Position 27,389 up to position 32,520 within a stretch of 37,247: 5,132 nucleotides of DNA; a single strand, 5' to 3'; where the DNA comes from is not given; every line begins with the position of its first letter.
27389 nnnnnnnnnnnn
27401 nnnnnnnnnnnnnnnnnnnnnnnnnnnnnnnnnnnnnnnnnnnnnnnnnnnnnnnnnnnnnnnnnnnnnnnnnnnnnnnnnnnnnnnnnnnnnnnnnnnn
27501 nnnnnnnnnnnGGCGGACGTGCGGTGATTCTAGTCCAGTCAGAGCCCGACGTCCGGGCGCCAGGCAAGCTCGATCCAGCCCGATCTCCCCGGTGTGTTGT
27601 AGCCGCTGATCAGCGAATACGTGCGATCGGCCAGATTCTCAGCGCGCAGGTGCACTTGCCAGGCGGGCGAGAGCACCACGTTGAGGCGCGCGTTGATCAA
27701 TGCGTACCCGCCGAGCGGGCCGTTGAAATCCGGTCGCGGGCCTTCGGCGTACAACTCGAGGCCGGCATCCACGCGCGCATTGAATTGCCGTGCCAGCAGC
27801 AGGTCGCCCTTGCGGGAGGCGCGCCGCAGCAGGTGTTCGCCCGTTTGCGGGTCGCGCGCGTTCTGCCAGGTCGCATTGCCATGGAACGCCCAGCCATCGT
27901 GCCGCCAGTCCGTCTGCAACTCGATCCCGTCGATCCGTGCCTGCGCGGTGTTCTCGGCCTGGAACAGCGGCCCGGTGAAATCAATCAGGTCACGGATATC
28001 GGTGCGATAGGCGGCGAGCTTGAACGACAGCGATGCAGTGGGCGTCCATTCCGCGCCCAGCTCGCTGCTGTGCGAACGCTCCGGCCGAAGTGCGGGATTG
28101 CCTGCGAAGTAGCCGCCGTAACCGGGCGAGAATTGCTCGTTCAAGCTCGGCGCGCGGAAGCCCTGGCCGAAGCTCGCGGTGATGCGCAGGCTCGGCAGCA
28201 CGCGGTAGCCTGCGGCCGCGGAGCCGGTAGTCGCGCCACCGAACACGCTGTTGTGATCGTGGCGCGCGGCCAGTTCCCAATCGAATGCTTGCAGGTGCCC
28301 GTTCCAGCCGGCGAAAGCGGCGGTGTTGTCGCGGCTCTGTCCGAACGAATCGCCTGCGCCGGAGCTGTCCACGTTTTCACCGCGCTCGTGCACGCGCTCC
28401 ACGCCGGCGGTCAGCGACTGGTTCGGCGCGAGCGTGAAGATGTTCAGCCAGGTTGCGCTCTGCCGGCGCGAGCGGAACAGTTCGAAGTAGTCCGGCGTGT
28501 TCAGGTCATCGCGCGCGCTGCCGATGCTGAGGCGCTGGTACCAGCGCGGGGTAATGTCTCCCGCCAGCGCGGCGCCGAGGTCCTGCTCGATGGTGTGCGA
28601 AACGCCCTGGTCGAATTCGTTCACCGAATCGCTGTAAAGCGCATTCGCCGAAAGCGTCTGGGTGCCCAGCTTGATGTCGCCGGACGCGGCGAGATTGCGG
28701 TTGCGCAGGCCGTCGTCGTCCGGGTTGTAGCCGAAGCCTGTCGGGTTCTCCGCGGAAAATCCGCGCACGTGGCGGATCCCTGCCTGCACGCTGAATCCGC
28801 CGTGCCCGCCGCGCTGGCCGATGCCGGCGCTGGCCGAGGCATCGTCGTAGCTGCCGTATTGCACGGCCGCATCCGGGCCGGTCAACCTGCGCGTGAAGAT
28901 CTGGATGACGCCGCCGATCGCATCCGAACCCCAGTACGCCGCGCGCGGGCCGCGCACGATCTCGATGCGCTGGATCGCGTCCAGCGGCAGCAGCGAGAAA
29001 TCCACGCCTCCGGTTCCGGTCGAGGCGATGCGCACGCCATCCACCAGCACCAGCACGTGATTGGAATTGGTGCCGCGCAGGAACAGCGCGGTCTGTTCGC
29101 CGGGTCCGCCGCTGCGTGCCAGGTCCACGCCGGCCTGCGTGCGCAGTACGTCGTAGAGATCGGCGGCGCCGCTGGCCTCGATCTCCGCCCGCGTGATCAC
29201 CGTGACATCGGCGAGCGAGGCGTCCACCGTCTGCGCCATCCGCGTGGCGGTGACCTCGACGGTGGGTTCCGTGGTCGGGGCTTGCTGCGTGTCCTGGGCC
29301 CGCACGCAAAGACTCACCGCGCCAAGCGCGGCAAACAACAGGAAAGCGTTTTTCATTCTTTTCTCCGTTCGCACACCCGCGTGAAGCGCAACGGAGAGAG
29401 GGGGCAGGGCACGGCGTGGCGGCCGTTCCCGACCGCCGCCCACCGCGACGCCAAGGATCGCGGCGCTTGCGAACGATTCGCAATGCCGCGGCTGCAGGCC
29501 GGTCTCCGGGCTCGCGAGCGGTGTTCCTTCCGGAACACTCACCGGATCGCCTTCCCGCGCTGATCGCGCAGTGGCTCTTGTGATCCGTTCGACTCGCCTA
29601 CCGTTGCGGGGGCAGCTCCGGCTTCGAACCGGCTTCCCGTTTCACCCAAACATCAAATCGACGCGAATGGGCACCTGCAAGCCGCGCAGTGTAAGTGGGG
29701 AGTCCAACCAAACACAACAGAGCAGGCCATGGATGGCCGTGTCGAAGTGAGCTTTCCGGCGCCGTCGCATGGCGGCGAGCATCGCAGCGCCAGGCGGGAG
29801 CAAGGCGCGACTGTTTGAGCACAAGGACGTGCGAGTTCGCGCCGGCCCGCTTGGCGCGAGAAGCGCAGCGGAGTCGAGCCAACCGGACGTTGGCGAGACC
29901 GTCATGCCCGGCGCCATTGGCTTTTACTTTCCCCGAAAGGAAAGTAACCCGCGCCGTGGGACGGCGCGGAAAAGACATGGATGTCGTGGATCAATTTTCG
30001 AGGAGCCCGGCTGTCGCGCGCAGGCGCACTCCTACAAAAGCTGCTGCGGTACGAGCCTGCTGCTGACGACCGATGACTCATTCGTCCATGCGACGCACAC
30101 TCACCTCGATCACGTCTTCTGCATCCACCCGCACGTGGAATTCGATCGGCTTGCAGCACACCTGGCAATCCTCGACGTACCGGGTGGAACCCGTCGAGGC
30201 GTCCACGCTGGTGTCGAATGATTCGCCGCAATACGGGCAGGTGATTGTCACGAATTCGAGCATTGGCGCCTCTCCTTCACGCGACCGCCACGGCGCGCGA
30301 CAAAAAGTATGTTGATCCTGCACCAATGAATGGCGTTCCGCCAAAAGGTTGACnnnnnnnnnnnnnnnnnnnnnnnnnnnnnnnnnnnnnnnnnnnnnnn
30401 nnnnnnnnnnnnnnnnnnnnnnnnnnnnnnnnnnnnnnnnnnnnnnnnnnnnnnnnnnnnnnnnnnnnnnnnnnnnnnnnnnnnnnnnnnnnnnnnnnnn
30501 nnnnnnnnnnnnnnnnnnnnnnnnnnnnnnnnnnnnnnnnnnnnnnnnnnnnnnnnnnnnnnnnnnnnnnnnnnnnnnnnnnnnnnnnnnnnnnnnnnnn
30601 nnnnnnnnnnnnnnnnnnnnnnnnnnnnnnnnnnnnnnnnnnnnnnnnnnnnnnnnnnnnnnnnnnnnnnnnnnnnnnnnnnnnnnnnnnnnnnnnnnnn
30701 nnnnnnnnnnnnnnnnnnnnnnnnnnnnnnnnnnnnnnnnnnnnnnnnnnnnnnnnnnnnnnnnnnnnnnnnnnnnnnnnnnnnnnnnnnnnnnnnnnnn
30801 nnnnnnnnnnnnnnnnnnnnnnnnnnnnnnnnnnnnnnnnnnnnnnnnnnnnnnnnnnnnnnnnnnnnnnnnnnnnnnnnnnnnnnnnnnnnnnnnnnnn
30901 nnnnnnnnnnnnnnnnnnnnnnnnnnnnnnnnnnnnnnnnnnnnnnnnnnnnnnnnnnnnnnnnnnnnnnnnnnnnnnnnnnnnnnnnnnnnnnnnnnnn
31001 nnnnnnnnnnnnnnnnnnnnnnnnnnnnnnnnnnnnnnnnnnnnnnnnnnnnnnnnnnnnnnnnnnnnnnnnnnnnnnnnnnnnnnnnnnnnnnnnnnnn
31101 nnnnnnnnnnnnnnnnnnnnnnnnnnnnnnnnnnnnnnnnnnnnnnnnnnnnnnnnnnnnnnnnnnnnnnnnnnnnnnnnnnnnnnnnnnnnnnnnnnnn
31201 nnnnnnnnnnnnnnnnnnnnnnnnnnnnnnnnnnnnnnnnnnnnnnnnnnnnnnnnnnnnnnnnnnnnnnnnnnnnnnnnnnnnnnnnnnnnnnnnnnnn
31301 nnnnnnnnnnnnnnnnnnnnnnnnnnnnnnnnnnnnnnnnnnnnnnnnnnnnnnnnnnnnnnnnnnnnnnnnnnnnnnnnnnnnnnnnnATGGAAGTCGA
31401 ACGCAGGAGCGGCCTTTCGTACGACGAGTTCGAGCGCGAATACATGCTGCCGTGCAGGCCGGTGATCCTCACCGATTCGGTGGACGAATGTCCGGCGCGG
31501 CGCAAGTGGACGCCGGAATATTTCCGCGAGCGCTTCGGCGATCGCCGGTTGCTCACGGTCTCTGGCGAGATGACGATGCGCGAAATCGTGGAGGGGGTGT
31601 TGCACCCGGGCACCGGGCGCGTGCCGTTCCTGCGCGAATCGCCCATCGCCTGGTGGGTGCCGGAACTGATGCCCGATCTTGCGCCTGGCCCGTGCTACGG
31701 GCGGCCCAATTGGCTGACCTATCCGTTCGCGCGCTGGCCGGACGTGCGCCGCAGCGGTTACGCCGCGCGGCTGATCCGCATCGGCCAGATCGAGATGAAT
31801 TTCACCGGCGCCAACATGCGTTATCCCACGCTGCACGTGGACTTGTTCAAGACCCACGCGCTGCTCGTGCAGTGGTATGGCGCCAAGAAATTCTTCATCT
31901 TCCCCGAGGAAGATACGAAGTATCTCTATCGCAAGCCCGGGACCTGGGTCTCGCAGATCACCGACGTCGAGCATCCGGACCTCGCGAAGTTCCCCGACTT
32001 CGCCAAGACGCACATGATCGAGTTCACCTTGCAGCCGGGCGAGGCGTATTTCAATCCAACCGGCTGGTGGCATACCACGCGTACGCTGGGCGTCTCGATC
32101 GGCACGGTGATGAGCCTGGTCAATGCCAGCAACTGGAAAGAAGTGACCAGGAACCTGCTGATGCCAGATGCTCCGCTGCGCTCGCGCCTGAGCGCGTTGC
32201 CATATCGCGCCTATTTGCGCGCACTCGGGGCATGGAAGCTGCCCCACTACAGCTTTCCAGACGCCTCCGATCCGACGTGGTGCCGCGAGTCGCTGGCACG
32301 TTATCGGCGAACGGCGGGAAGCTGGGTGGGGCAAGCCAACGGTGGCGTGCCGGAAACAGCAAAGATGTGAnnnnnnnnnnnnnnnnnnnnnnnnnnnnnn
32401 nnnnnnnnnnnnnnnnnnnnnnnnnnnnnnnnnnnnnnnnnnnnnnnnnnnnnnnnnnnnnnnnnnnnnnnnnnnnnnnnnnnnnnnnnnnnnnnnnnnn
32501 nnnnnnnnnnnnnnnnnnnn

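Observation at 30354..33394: Three tandem JmjC/cupin-type oxygenase paralogs with a mosaic (gene-conversion-like) similarity pattern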

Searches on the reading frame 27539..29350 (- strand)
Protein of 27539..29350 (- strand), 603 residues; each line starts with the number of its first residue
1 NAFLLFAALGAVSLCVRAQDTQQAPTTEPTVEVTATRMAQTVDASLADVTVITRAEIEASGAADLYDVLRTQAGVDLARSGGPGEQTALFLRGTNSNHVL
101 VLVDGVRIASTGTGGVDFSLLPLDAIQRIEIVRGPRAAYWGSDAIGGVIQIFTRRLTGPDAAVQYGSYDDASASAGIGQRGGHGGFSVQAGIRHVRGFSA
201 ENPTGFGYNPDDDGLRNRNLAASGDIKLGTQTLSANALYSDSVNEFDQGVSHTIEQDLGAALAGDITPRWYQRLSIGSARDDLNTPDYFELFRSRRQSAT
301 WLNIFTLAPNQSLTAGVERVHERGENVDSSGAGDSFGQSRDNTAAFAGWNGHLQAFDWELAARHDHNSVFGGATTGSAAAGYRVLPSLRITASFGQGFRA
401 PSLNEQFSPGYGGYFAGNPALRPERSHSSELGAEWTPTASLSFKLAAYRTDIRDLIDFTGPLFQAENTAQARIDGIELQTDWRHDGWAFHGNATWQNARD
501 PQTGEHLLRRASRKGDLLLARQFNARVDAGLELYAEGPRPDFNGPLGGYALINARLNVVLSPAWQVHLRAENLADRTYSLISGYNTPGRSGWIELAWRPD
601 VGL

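Call 15: search_protein_families(library=pfam, proteins=[window:27539-29350:-], max_evalue=0.001)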
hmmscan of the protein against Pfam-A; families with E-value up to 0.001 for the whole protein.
window:27539-29350:- (603 aa): 2 families
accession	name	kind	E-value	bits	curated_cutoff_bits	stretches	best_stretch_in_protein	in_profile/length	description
PF00593.30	TonB_dep_Rec_b-barrel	-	4.2e-40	139.4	27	1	185-573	38-436/436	TonB dependent receptor-like, beta-barrel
PF07715.20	Plug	-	2.8e-28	99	23.9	1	45-148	5-107/107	TonB-dependent Receptor Plug Domain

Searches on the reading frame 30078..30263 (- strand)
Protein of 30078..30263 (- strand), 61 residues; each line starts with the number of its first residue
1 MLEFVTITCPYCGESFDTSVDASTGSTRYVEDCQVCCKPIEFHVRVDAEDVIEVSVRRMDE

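Call 15: search_protein_families(library=pfam, proteins=[window:30078-30263:-], max_evalue=0.001)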
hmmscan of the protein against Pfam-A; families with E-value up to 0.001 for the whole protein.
window:30078-30263:- (61 aa): 1 family
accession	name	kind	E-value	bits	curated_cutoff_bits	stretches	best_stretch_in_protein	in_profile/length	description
PF14255.11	Cys_rich_CPXG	-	8.6e-23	80.5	25.2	1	7-56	1-51/52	Cysteine-rich CPXCG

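Call 72: search_protein_families(library=padloc, proteins=[window:30078-30263:-], max_evalue=0.001)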
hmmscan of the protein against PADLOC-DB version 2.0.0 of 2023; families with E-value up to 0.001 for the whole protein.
window:30078-30263:- (61 aa): 0 families

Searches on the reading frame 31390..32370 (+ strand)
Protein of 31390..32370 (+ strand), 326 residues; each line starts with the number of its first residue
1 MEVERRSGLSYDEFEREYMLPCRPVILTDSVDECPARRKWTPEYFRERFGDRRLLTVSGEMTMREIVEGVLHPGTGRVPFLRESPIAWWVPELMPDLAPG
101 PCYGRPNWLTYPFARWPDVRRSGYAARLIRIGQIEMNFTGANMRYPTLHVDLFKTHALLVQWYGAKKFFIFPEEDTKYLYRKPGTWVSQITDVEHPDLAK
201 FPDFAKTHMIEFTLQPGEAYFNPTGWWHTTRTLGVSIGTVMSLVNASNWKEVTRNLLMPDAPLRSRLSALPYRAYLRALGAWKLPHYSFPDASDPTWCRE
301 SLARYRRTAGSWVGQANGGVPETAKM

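Call 3: search_protein_families(library=pfam, proteins=[window:31390-32370:+], max_evalue=0.01)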
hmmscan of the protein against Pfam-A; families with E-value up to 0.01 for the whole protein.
window:31390-32370:+ (326 aa): 3 families
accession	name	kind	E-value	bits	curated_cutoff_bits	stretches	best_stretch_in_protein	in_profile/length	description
PF13621.12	Cupin_8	-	2.1e-22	80.7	27.4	2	147-238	146-236/252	Cupin-like domain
PF08007.18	JmjC_2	-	0.001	19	22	1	155-242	45-118/127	JmjC domain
PF02373.28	JmjC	-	0.0054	17.6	24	0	147-238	12-109/114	JmjC domain, hydroxylase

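Call 4: search_protein_families(library=ncbifam, proteins=[window:31390-32370:+], max_evalue=0.01)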
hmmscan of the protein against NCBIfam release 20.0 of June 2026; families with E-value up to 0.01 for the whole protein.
window:31390-32370:+ (326 aa): 0 families

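Call 72: search_protein_families(library=padloc, proteins=[window:31390-32370:+], max_evalue=0.001)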
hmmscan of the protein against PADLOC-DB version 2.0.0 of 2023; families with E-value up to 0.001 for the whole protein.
window:31390-32370:+ (326 aa): 0 families
